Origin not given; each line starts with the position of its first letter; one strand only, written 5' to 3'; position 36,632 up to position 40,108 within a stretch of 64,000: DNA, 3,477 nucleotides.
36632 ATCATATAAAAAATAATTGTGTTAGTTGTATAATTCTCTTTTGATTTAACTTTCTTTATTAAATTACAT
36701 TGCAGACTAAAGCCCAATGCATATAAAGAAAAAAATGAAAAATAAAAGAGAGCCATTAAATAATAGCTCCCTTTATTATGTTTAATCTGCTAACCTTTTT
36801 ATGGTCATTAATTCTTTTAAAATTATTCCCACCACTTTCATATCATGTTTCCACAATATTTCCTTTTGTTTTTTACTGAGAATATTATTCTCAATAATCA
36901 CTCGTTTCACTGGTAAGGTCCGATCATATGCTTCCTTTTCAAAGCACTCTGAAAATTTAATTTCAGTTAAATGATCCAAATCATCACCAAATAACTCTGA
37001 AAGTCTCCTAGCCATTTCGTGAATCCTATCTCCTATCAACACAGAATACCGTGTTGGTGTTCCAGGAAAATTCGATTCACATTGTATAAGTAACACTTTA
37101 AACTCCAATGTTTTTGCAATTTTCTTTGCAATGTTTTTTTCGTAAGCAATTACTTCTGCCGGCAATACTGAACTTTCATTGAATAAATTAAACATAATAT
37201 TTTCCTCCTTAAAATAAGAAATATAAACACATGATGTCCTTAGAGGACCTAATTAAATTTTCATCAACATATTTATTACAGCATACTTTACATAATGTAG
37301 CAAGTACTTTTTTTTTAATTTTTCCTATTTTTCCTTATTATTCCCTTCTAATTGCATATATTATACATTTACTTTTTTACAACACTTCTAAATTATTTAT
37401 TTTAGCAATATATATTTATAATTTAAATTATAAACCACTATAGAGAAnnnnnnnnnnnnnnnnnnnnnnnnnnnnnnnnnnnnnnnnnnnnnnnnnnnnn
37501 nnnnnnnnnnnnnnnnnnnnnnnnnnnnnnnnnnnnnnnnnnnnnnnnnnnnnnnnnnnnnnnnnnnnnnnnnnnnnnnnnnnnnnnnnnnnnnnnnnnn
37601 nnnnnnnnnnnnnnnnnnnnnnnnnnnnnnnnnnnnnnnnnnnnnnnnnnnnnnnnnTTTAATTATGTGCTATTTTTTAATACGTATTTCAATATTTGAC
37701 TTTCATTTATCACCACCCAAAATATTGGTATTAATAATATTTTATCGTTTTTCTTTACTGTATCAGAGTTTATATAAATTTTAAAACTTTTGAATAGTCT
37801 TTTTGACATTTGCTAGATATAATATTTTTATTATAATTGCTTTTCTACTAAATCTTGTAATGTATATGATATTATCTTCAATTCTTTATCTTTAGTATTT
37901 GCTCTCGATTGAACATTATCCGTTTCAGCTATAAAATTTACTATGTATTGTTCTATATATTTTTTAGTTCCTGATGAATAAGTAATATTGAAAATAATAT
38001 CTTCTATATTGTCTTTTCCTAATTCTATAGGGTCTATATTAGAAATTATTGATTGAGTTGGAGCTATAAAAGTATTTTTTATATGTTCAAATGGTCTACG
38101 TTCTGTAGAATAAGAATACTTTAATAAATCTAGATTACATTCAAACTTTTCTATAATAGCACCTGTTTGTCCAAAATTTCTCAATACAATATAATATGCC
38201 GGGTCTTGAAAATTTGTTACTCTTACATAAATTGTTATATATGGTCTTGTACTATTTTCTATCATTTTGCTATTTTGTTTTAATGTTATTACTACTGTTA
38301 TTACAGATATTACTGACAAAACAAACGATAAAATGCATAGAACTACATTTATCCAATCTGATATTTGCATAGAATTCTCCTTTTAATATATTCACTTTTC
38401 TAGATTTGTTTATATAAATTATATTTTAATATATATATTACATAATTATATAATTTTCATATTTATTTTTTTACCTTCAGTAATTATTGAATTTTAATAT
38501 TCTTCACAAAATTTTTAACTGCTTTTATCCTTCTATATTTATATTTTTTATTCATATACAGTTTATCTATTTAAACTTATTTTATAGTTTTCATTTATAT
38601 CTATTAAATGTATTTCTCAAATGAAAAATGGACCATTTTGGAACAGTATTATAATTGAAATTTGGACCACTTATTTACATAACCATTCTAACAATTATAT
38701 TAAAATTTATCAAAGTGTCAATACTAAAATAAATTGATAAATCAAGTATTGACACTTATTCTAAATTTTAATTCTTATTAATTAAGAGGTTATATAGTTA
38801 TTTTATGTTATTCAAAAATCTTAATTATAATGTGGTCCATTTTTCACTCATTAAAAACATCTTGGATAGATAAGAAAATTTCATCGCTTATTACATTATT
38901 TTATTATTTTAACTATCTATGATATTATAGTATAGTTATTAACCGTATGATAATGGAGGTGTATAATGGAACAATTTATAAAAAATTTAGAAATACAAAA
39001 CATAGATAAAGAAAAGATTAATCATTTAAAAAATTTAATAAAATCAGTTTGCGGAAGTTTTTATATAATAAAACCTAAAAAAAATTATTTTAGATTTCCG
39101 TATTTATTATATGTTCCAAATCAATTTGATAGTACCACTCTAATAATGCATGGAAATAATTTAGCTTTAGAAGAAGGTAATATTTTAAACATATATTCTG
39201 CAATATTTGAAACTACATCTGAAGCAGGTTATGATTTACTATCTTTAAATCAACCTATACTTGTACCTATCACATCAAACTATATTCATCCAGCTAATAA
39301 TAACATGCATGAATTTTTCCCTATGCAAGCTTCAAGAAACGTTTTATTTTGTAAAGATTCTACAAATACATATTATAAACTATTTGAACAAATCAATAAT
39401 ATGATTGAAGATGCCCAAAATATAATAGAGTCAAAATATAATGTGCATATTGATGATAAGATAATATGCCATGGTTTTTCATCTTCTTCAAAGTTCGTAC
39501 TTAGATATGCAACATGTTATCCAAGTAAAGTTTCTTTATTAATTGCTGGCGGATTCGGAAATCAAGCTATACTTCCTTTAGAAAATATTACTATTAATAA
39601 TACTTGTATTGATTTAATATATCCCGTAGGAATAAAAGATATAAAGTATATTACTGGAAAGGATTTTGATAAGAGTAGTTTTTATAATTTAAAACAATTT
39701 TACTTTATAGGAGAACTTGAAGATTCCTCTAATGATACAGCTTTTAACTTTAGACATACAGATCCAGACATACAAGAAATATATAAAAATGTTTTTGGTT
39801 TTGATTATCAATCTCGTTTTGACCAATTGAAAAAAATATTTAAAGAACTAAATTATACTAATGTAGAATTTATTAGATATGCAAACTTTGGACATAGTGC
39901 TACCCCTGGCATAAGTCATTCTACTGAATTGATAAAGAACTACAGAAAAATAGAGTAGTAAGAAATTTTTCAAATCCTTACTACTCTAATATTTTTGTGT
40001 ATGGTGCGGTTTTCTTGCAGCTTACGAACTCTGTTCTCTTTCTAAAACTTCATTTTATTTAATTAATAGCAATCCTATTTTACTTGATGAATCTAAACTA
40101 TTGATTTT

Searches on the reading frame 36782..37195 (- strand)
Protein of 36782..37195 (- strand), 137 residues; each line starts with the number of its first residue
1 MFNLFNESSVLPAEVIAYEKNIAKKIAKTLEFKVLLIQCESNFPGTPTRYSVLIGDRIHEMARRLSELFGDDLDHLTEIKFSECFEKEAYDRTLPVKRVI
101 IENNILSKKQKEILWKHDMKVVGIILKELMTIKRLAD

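Call 3: search_protein_families(library=pfam, proteins=[window:36782-37195:-], max_evalue=0.1)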
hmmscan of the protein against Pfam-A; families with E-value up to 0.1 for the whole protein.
window:36782-37195:- (137 aa): 0 families

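Call 5: search_protein_families(library=ncbifam, proteins=[window:36782-37195:-], max_evalue=0.1)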
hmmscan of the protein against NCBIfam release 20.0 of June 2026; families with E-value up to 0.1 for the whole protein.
window:36782-37195:- (137 aa): 0 families

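Call 6: search_protein_families(library=phrogs, proteins=[window:36782-37195:-], max_evalue=0.1)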
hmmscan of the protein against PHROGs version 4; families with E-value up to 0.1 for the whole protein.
window:36782-37195:- (137 aa): 2 families
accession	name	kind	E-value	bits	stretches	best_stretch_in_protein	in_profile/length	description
phrog_3597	-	unknown function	0.048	15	1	52-96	33-76/87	-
phrog_34883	-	unknown function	0.06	14.5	0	76-118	66-108/119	-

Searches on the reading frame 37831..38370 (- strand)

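Call 3: search_protein_families(library=pfam, proteins=[window:37831-38370:-], max_evalue=0.1)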
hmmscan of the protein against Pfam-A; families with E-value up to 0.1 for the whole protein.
window:37831-38370:- (179 aa): 1 family
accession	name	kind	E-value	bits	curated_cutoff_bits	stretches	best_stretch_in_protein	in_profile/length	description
PF10155.14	CNOT11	-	0.0013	19.4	25.9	1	106-178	22-93/125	CCR4-NOT transcription complex subunit 11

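Call 4: search_protein_families(library=padloc, proteins=[window:37831-38370:-], max_evalue=0.1)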
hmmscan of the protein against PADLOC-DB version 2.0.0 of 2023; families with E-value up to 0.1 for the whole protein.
window:37831-38370:- (179 aa): 0 families

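Call 5: search_protein_families(library=ncbifam, proteins=[window:37831-38370:-], max_evalue=0.1)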
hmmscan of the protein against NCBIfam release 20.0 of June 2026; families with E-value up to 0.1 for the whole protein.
window:37831-38370:- (179 aa): 2 families
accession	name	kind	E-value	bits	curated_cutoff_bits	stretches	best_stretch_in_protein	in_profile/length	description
TIGR01218.1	Gpos_tandem_5TM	subfamily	0.0026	17.6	35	1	2-59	92-152/208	tandem five-TM protein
TIGR04402.2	mob_CxxC_CxxC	subfamily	0.048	13.9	70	1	3-55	56-108/180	mobilome CxxCx(11)CxxC protein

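Call 6: search_protein_families(library=phrogs, proteins=[window:37831-38370:-], max_evalue=0.1)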
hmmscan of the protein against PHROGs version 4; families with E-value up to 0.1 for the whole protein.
window:37831-38370:- (179 aa): 2 families
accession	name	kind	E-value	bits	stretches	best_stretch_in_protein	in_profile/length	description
phrog_9607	-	unknown function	2e-28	100.5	1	3-168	3-168/179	-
phrog_33003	-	unknown function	0.057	14.7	1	71-135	10-71/109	-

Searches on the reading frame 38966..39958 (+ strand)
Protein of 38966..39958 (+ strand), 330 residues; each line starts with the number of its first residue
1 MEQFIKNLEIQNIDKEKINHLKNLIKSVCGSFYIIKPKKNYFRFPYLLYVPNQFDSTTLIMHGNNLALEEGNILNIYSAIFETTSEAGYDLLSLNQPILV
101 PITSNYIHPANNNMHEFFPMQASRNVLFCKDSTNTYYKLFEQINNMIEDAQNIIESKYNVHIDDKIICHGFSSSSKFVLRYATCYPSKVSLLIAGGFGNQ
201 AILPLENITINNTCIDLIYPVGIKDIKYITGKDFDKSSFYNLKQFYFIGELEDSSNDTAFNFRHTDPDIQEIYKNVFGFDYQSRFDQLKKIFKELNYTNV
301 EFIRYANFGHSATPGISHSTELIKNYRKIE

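Call 3: search_protein_families(library=pfam, proteins=[window:38966-39958:+], max_evalue=0.1)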
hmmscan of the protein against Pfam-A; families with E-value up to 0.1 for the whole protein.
window:38966-39958:+ (330 aa): 0 families

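Call 4: search_protein_families(library=padloc, proteins=[window:38966-39958:+], max_evalue=0.1)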
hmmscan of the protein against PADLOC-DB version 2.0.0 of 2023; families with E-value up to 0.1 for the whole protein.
window:38966-39958:+ (330 aa): 0 families

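Call 5: search_protein_families(library=ncbifam, proteins=[window:38966-39958:+], max_evalue=0.1)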
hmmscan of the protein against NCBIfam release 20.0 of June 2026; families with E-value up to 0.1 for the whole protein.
window:38966-39958:+ (330 aa): 1 family
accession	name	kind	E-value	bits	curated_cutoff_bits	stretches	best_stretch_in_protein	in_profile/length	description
NF041329.1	CmeU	subfamily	0.045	14.2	80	0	250-294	25-69/75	CmeU family protein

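Call 6: search_protein_families(library=phrogs, proteins=[window:38966-39958:+], max_evalue=0.1)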
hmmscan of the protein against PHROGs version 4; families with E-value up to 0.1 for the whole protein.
window:38966-39958:+ (330 aa): 0 families

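Call 70: find_encoding_contigs(protein=window:38966-39958:+, flank=10000, max_places=10)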
Protein window:38966-39958:+ (330 aa): 23 contigs read that carry it; 5 places shown.
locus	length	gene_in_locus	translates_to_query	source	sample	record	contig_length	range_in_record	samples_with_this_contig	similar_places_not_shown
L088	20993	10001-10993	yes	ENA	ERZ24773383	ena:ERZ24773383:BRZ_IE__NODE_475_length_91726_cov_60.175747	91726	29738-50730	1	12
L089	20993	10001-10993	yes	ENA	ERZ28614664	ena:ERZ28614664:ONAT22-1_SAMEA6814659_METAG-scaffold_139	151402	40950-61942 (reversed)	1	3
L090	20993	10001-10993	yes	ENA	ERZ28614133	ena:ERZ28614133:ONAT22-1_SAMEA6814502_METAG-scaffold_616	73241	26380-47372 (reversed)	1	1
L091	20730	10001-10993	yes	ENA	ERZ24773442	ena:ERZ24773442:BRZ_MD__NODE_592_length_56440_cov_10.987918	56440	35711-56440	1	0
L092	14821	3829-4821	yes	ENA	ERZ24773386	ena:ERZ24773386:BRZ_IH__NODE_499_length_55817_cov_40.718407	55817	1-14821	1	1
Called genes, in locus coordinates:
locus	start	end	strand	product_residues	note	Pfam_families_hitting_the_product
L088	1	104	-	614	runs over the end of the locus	PF00664:ABC_membrane, PF00005:ABC_tran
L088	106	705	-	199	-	PF00005:ABC_tran, PF02463:SMC_N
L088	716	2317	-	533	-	PF00664:ABC_membrane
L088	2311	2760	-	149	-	PF22381:Staph_reg_Sar_Rot (weak), PF01047:MarR, PF12802:MarR_2, PF13463:HTH_27 (weak), PF13412:HTH_24 (weak)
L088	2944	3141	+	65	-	-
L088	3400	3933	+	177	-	PF07638:Sigma70_ECF (faint), PF04542:Sigma70_r2, PF08281:Sigma70_r4_2, PF04545:Sigma70_r4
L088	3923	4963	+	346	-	PF13786:DUF4179 (weak)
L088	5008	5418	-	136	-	-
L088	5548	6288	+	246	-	PF00072:Response_reg, PF08769:Spo0A_C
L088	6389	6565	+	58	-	-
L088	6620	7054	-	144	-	-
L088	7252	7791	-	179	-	PF01699:Na_Ca_ex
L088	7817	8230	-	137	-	-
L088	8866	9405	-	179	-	-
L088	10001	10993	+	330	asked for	-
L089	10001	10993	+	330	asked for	-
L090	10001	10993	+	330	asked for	-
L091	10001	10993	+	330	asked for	-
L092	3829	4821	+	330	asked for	-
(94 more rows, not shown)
